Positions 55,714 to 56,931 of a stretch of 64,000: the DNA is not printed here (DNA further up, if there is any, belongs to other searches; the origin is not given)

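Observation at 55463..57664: Ser/Cys-rich 133-aa protein translationally coupled to a radical SAM enzyme and an ADP-ribosylglycohydrolase inside the NAD salvage operon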

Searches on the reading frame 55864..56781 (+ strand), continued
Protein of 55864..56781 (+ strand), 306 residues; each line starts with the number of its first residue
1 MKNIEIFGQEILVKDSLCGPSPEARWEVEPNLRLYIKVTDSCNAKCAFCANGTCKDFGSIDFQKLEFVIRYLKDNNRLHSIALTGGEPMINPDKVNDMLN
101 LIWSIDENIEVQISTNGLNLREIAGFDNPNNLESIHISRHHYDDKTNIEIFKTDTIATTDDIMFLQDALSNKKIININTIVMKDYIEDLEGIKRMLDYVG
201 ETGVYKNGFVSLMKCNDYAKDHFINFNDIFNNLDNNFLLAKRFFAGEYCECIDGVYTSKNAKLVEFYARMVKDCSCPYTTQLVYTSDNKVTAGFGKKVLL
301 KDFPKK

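Call 32: find_homologous_proteins(query=A3, max_evalue=1e-10)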
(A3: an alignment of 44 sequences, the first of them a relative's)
Query A3 (44 sequences) (305 aa, profile of the alignment): 154 proteins with E <= 1e-10 among 2513 candidates; the best 120 are listed.
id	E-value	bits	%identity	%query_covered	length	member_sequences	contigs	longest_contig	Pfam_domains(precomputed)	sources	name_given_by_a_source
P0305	6.3e-108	378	47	98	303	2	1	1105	PF04055.28,PF13353.12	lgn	-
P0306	5.1e-107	375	48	100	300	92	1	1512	PF04055.28,PF13353.12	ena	-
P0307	1.4e-106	374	47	100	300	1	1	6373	PF04055.28,PF13353.12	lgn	-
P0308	1.8e-106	374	51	98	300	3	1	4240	PF04055.28,PF13353.12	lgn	-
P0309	2.7e-106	373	46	97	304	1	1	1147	PF04055.28,PF13353.12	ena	-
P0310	3.4e-106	373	49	100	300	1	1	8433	PF04055.28,PF13353.12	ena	-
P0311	3.5e-106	373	45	99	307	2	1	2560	PF04055.28,PF13353.12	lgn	-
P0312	8.7e-106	371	49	97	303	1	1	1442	PF04055.28,PF13353.12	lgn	-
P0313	1.2e-105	371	47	100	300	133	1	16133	PF04055.28,PF13353.12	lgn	-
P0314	1.2e-105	371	49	100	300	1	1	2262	PF04055.28,PF13353.12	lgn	-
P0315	2.0e-105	370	47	97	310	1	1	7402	PF04055.28,PF13353.12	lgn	-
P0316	2.4e-105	370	47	98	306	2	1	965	PF04055.28,PF13353.12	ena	-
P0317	2.5e-105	370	49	98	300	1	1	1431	PF04055.28,PF13353.12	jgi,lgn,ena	-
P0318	2.6e-105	370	49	100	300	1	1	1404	PF04055.28,PF13353.12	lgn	-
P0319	3.3e-105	369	44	97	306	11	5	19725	PF04055.28,PF13353.12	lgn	-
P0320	7.3e-105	368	50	98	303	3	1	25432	PF04055.28,PF13353.12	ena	-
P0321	1.7e-104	367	43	97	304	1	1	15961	PF04055.28,PF13353.12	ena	-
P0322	2.1e-104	367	49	100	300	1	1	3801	PF04055.28,PF13353.12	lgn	-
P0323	2.2e-104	367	50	100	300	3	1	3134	PF04055.28,PF13353.12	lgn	-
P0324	2.6e-104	367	45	97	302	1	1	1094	PF04055.28,PF13353.12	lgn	-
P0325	3.4e-104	366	45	97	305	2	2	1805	PF04055.28,PF13353.12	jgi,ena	-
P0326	8.3e-104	365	45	98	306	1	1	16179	PF04055.28,PF13353.12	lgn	-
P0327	8.3e-104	365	45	98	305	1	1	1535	PF04055.28,PF13353.12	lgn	-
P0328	1.7e-103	364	45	98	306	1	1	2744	PF04055.28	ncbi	-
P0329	1.7e-103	364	45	97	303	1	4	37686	PF04055.28,PF13353.12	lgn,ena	-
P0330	2.5e-103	363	45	97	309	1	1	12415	PF04055.28,PF13353.12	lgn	-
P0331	2.7e-103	363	46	98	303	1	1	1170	PF04055.28,PF13353.12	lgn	-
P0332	4.6e-103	362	49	100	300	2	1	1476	PF04055.28,PF13353.12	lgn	-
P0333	9.3e-103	361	47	100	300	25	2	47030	PF04055.28,PF13353.12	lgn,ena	-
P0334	1.5e-102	361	44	98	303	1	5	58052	PF04055.28,PF13353.12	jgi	-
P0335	2.5e-102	360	44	98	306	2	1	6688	PF04055.28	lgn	-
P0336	5.4e-102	359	49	100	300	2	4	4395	PF04055.28,PF13353.12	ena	-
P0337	9.2e-102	358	46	99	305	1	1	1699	PF04055.28,PF13353.12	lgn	-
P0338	1.1e-101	358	46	98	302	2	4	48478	PF04055.28,PF13353.12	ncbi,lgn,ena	-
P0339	6.3e-101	355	46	97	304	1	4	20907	PF04055.28,PF13353.12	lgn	-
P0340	1.1e-100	355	48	99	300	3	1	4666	PF04055.28,PF13353.12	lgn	-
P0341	1.2e-100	355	32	98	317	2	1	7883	PF04055.28,PF13353.12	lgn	-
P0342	1.6e-100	354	47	99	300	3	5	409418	PF04055.28,PF13353.12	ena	-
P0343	1.9e-100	354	45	97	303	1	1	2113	PF04055.28,PF13353.12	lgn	-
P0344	4.5e-100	353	47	99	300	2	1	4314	PF04055.28,PF13353.12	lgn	-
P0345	7.3e-100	352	48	99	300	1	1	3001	PF04055.28,PF13353.12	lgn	-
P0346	9.1e-100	352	49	99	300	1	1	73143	PF04055.28,PF13353.12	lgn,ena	-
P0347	1.2e-99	351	47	100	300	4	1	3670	PF04055.28,PF13353.12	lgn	-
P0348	4.0e-99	350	46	98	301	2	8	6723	PF04055.28,PF13353.12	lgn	-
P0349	4.1e-99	349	45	99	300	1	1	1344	PF04055.28,PF13353.12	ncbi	-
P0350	4.5e-99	349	46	99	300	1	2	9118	PF04055.28,PF13353.12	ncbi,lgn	-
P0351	4.5e-99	349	44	97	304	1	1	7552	PF04055.28,PF13353.12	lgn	-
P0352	4.9e-99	349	44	97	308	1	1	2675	PF04055.28,PF13353.12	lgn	-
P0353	4.9e-99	349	48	99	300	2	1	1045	PF04055.28,PF13353.12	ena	-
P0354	8.5e-99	348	50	99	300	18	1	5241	PF04055.28,PF13353.12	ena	-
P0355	1.5e-98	348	48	99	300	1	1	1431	PF04055.28,PF13353.12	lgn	-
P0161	1.5e-98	348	100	100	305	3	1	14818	PF04055.28,PF13353.12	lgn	-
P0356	2.2e-98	347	45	99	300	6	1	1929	PF04055.28,PF13353.12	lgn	-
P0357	2.4e-98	347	45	99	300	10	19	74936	PF04055.28,PF13353.12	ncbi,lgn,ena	-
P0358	3.9e-98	346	47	100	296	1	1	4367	PF04055.28,PF13353.12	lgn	-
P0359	4.4e-98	346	43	99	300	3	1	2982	PF04055.28,PF13353.12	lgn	-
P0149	4.5e-98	346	37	99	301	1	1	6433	PF04055.28,PF13353.12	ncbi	-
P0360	6.9e-98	345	50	98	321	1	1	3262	PF04055.28,PF13353.12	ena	-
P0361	1.2e-97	345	42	100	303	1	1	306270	PF04055.28,PF13353.12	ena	-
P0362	1.3e-97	345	48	99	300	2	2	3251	PF04055.28,PF13353.12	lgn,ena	-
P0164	1.3e-97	345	45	97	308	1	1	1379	PF04055.28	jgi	jgi:molybdenum cofactor biosynthesis enzyme MoaA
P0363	1.8e-97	344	46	99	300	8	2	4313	PF04055.28,PF13353.12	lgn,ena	-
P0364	2.1e-97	344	53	100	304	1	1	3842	PF04055.28,PF13353.12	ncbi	-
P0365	2.4e-97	344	57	100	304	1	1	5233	PF04055.28,PF13353.12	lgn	-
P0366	3.0e-97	343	45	100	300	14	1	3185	PF04055.28,PF13353.12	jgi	-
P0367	4.4e-97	343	45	98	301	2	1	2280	PF04055.28,PF13353.12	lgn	-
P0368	5.1e-97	343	32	98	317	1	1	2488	PF04055.28,PF13353.12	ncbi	-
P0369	6.6e-97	342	49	99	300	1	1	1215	PF04055.28,PF13353.12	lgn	-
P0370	9.2e-97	342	48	99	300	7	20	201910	PF04055.28,PF13353.12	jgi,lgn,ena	-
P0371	1.0e-96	342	54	100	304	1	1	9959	PF04055.28,PF13353.12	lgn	-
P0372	1.1e-96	342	38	98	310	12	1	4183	PF04055.28,PF13353.12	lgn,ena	-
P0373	1.2e-96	341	46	99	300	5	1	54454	PF04055.28,PF13353.12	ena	-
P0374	2.5e-96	340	52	100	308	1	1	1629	PF04055.28,PF13353.12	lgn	-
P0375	4.3e-96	340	37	98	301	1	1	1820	PF04055.28,PF13353.12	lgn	-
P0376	4.3e-96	340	48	99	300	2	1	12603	PF04055.28,PF13353.12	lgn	-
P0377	6.3e-96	339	56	100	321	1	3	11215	PF04055.28,PF13353.12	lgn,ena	-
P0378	6.9e-96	339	56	100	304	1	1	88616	PF04055.28,PF13353.12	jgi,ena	-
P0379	7.5e-96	339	43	99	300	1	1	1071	PF04055.28,PF13353.12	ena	-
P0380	1.0e-95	338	46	100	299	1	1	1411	PF04055.28,PF13353.12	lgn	-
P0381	1.2e-95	338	55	100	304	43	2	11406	PF04055.28,PF13353.12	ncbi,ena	-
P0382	1.9e-95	337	37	98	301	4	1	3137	PF04055.28,PF13353.12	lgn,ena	-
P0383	1.9e-95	337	35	98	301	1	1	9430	PF04055.28,PF13353.12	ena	-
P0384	2.2e-95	337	53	100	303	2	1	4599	PF04055.28,PF13353.12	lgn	-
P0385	3.0e-95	337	51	100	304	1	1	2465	PF04055.28,PF13353.12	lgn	-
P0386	5.9e-95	336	57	100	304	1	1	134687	PF04055.28,PF13353.12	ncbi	-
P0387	8.7e-95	335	54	100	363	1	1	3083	PF04055.28,PF13353.12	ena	-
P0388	1.1e-94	335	52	100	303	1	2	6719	PF04055.28,PF13353.12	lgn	-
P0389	1.2e-94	335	39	98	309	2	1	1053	PF04055.28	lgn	-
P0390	5.9e-94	333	33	99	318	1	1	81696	PF04055.28,PF13353.12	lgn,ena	-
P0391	9.5e-94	332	44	97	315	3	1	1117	PF04055.28,PF13353.12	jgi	-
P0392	1.3e-93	331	52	100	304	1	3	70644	PF04055.28,PF13353.12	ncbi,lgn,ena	-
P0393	1.8e-93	331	50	100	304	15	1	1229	PF04055.28,PF13353.12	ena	-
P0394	3.1e-93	330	55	100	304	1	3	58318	PF04055.28,PF13353.12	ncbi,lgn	-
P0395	6.9e-93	329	54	100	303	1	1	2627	PF04055.28,PF13353.12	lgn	-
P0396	7.2e-93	329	39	98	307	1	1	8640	PF04055.28,PF13353.12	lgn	-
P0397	2.1e-92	327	33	97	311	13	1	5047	PF04055.28,PF13353.12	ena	-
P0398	2.2e-92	327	37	98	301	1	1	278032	PF04055.28,PF13353.12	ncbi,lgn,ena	-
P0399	2.6e-92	327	35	98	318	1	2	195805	PF04055.28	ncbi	-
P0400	3.1e-92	327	36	98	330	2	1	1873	PF04055.28,PF13353.12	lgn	-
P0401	7.2e-92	326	46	89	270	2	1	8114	PF04055.28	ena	-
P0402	9.5e-92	325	30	99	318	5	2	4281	PF04055.28,PF13353.12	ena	-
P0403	2.5e-91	324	34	98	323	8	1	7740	PF04055.28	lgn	-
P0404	5.9e-91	323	39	97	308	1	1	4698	PF04055.28,PF13353.12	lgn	-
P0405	1.1e-89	319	36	99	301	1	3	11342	PF04055.28,PF13353.12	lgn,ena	-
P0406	2.1e-89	318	34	100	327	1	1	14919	PF04055.28,PF13353.12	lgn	-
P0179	3.4e-89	317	30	98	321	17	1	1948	PF04055.28,PF13353.12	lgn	-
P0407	5.5e-89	316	42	97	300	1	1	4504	PF04055.28,PF13353.12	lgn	-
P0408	1.3e-87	312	34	98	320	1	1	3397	PF04055.28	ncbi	-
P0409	2.3e-87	311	36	89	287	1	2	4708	PF04055.28,PF13353.12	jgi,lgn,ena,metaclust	metaclust:\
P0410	7.7e-87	309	36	99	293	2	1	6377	PF04055.28,PF13353.12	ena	-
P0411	1.2e-85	305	36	97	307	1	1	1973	PF04055.28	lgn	-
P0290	1.2e-83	299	23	92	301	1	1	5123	PF04055.28,PF13353.12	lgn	-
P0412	6.3e-82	293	54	86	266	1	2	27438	PF04055.28,PF13353.12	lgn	-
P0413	8.0e-82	293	34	89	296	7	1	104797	PF04055.28,PF13353.12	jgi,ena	-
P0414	7.6e-81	289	35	99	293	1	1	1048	PF04055.28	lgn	-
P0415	1.8e-80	288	32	99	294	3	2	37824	PF04055.28,PF13353.12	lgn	-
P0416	2.5e-80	288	45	89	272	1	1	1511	PF04055.28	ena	-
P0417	7.3e-79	283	36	89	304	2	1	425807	PF04055.28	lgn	-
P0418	1.7e-78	282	33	97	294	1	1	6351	PF04055.28,PF13353.12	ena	-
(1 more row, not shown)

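Call 33: find_encoding_contigs(protein=P0342, flank=6000, max_places=1)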
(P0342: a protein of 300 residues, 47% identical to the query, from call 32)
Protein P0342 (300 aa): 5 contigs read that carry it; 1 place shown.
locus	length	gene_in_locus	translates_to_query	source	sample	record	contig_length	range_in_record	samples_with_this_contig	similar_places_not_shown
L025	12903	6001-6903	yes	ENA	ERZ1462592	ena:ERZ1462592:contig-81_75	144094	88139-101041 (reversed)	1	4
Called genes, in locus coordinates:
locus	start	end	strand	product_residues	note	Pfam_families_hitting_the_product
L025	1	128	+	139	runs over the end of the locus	-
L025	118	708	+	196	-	PF00857:Isochorismatase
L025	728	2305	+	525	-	PF17767:NAPRTase_N, PF04095:NAPRTase, PF17956:NAPRTase_C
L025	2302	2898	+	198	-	PF00293:NUDIX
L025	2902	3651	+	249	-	PF02540:NAD_synthase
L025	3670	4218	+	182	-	PF01467:CTP_transf_like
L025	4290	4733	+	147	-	-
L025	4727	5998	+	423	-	PF04055:Radical_SAM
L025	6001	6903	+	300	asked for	PF04055:Radical_SAM, PF13353:Fer4_12 (weak)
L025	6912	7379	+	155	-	PF02464:CinA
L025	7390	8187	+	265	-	PF01513:NAD_kinase, PF20143:NAD_kinase_C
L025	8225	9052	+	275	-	PF00293:NUDIX, PF19368:WHD_AraR (weak), PF21906:WHD_NrtR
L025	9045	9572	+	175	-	PF24703:DUF7666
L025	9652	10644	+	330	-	-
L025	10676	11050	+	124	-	-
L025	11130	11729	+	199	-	PF01553:Acyltransferase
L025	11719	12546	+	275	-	PF01553:Acyltransferase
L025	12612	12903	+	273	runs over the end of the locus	PF07859:Abhydrolase_3 (weak)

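Call 34: find_encoding_contigs(protein=P0386, flank=6000, max_places=1)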
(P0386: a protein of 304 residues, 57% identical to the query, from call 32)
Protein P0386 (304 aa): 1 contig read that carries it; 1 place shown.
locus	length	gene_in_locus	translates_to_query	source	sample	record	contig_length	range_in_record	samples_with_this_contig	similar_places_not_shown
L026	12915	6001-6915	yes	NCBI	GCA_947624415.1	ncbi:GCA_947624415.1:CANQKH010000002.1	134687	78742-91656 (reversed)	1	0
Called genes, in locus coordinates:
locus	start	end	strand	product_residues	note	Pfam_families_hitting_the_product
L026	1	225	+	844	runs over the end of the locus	PF02674:Colicin_V (weak)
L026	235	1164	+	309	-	PF01795:Methyltransf_5, PF13847:Methyltransf_31 (faint)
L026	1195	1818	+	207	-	-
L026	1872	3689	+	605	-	PF03717:PBP_dimer, PF00905:Transpeptidase, PF03793:PASTA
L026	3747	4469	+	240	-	PF04298:Zn_peptidase_2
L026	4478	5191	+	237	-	PF04298:Zn_peptidase_2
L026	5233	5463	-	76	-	PF07561:DUF1540 (weak)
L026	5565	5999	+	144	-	-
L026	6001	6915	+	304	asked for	PF04055:Radical_SAM, PF13353:Fer4_12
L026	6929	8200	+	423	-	PF04055:Radical_SAM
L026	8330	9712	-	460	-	PF28494:GlyRS_ins_1 (faint), PF00587:tRNA-synt_2b, PF03129:HGTP_anticodon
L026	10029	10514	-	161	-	-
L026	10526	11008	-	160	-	-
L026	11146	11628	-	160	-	-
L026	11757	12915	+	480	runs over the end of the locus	PF06941:NT5C, PF01156:IU_nuc_hydro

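Call 35: find_encoding_contigs(protein=P0399, flank=6000, max_places=1)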
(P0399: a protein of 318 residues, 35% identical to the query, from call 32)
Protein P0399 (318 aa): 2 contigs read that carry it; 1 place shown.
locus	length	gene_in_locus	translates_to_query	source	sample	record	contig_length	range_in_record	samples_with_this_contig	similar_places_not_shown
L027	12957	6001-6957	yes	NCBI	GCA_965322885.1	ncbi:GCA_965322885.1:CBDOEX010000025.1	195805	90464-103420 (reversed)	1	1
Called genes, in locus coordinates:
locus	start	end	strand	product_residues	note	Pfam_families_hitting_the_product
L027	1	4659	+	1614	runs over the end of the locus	PF03415:Peptidase_C11, PF13306:LRR_5, PF13855:LRR_8 (faint), PF13306:LRR_5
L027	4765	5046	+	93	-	-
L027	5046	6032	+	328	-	PF13306:LRR_5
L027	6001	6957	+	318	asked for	PF04055:Radical_SAM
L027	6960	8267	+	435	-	PF13203:DUF2201_N, PF09967:DUF2201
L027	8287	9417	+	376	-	PF07728:AAA_5 (weak)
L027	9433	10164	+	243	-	-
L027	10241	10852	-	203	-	PF01726:LexA_DNA_bind, PF00717:Peptidase_S24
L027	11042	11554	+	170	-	-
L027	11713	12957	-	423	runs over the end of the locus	PF00654:Voltage_CLC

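Call 36: find_encoding_contigs(protein=P0417, flank=6000, max_places=1)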
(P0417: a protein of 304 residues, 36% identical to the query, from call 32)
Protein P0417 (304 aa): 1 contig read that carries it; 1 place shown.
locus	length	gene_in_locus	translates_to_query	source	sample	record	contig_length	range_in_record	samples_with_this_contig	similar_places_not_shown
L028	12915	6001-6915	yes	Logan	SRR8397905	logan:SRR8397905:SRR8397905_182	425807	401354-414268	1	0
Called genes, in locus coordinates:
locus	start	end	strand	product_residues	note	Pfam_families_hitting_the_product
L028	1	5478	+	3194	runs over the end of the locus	PF17802:SpaA (faint), PF18202:TQ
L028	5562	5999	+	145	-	-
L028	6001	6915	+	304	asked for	PF04055:Radical_SAM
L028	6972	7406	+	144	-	-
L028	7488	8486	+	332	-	PF07728:AAA_5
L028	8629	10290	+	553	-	-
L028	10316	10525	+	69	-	-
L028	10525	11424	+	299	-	PF05496:RuvB_N (weak), PF13177:DNA_pol3_delta2 (weak), PF00004:AAA, PF13401:AAA_22 (faint), PF13177:DNA_pol3_delta2, PF21960:RCF1-5-like_lid (weak), PF22608:DNAX_ATPase_lid (weak)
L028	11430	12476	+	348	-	-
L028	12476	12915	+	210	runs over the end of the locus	-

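Call 40: find_encoding_contigs(protein=P0361, flank=7000, max_places=1)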
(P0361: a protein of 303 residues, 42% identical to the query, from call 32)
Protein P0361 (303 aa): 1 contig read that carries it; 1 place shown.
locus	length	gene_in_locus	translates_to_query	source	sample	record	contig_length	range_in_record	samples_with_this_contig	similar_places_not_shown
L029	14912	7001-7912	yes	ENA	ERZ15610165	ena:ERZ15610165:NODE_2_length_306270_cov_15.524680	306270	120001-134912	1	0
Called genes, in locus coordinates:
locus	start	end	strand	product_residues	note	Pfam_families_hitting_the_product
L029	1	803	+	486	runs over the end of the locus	PF17767:NAPRTase_N, PF04095:NAPRTase, PF17956:NAPRTase_C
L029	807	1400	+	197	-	PF00293:NUDIX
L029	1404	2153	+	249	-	PF02540:NAD_synthase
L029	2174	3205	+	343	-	PF04055:Radical_SAM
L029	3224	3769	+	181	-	PF01467:CTP_transf_like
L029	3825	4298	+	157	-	-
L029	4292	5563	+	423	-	PF04055:Radical_SAM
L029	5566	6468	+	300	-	PF04055:Radical_SAM, PF13353:Fer4_12 (weak)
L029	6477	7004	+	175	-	-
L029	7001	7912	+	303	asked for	PF13353:Fer4_12 (weak), PF04055:Radical_SAM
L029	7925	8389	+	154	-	PF02464:CinA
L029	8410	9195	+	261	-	PF01513:NAD_kinase, PF20143:NAD_kinase_C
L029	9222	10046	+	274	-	PF00293:NUDIX, PF19368:WHD_AraR (weak), PF21906:WHD_NrtR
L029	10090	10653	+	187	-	PF01553:Acyltransferase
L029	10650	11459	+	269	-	PF01553:Acyltransferase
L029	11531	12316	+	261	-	PF20434:BD-FAE, PF07859:Abhydrolase_3 (weak)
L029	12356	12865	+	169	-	-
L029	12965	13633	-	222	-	PF03009:GDPD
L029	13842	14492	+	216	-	-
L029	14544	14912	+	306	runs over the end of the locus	-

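Call 41: find_encoding_contigs(protein=P0413, flank=7000, max_places=1)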
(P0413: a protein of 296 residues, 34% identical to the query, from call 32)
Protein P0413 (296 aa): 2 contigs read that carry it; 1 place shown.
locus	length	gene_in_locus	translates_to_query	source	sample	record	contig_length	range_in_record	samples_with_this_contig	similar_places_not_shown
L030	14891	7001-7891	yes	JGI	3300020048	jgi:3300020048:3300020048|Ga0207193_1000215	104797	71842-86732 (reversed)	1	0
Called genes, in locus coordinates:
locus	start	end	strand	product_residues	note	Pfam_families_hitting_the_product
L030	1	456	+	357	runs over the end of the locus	-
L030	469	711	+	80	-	-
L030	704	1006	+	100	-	-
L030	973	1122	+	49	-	-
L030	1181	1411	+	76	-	-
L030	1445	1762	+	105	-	-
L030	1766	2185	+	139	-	-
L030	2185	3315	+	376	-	-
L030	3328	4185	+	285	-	-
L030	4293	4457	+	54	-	-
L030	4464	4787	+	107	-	-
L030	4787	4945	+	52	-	-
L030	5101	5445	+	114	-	-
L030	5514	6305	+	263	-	PF04055:Radical_SAM (weak)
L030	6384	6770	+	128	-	-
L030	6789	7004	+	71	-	-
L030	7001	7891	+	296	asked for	PF04055:Radical_SAM, PF13353:Fer4_12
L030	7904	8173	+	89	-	-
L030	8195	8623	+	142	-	-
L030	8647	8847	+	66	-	-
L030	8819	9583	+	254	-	-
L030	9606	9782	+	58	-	-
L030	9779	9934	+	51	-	-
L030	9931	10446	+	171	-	-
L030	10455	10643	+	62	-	-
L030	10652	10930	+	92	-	-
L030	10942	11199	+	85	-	-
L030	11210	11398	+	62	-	-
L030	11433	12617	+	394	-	PF01385:OrfB_IS605, PF07282:Cas12f1-like_TNB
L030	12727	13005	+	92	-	-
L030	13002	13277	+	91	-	-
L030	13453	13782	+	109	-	-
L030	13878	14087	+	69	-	-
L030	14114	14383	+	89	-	-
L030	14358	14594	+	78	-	-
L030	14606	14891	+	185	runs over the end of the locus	-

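Call 42: find_encoding_contigs(protein=P0334, flank=7000, max_places=1)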
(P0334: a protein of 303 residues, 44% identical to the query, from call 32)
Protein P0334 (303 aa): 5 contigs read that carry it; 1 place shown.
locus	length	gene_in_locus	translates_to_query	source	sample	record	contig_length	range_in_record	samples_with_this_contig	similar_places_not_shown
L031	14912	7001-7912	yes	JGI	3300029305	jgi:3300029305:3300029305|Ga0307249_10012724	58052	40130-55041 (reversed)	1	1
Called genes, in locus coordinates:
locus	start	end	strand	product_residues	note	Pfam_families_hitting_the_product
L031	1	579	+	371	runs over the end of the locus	PF00768:Peptidase_S11, PF13354:Beta-lactamase2 (weak)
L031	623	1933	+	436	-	PF02881:SRP54_N, PF06414:Zeta_toxin (faint), PF13401:AAA_22 (weak), PF00448:SRP54, PF02978:SRP_SPB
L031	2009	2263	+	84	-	-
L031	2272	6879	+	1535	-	PF00498:FHA (weak), PF01580:FtsK_SpoIIIE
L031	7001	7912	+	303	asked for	PF13353:Fer4_12, PF04055:Radical_SAM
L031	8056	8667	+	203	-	-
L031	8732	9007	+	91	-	-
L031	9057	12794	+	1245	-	-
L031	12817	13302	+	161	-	-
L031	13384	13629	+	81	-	PF13780:DUF4176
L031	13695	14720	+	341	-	PF13793:Pribosyltran_N, PF00156:Pribosyltran, PF14572:Pribosyl_synth (weak)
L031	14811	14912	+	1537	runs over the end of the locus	PF00498:FHA (weak), PF01580:FtsK_SpoIIIE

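Call 46: search_protein_families(library=padloc, proteins=[window:55864-56781:+, L025:4727-5995:+, L029:2174-3202:+], max_evalue=0.001)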
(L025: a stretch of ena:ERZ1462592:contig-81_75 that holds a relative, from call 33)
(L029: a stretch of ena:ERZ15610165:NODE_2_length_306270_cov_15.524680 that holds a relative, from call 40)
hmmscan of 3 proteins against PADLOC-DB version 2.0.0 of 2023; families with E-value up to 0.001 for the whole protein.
window:55864-56781:+ (306 aa): 2 families
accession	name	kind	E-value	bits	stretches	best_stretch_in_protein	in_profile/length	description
PDLC02903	pVip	-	4.3e-15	53.9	1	36-184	4-148/257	Viperins not associated with kinases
PDLC02904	pVip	-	5.2e-13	47.1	1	37-186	8-154/262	Viperins associated with kinases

L025:4727-5995:+ (423 aa): 0 families

L029:2174-3202:+ (343 aa): 0 families
